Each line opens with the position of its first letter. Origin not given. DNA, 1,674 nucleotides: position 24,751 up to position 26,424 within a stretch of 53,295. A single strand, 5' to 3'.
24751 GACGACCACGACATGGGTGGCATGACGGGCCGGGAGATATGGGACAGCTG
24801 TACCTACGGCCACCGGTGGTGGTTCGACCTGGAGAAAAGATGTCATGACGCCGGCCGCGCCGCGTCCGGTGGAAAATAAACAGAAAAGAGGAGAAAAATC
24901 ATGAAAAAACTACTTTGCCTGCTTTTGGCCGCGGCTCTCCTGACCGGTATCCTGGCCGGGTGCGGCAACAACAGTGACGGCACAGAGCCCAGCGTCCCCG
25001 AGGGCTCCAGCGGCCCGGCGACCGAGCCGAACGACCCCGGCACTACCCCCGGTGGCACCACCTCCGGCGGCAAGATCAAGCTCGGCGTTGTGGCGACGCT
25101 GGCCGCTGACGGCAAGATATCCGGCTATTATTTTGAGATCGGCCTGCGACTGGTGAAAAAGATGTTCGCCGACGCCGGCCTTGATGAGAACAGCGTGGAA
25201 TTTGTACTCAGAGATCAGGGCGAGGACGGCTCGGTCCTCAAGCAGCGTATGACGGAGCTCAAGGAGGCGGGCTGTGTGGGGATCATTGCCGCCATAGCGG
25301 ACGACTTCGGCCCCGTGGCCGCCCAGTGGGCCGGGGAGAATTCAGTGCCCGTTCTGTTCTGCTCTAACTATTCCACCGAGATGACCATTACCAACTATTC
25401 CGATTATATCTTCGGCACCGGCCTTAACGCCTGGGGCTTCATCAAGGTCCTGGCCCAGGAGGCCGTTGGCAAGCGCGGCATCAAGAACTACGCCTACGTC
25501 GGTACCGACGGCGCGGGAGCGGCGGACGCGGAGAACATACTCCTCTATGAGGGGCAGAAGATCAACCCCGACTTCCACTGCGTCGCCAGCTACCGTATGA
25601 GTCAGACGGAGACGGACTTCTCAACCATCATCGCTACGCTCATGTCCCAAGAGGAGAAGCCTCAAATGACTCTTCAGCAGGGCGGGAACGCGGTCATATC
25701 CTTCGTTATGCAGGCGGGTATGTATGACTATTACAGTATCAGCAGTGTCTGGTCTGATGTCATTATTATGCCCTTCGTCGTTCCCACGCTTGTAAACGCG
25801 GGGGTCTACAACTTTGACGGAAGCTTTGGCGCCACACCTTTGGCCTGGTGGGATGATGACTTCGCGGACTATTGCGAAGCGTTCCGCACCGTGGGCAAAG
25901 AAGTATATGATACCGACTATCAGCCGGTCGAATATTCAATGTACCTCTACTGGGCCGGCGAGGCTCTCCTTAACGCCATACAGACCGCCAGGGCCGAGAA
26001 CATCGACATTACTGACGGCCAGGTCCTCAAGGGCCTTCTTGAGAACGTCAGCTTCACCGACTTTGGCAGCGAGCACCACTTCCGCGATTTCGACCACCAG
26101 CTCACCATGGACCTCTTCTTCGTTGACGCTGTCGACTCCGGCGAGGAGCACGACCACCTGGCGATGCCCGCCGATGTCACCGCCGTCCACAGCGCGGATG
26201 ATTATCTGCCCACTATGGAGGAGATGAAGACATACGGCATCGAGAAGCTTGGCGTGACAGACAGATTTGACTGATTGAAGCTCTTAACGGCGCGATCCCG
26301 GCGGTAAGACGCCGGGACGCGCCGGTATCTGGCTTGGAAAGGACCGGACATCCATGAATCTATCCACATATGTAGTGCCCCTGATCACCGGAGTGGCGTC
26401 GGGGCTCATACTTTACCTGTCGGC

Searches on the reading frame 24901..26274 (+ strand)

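Call 56: search_protein_families(library=pfam, proteins=[window:24901-26274:+], max_evalue=0.001)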
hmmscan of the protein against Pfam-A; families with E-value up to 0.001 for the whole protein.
window:24901-26274:+ (457 aa): 1 family
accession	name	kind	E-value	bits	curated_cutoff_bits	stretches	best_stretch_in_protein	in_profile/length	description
PF13458.12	Peripla_BP_6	-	1.8e-26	94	31.7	1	58-413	1-341/343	Periplasmic binding protein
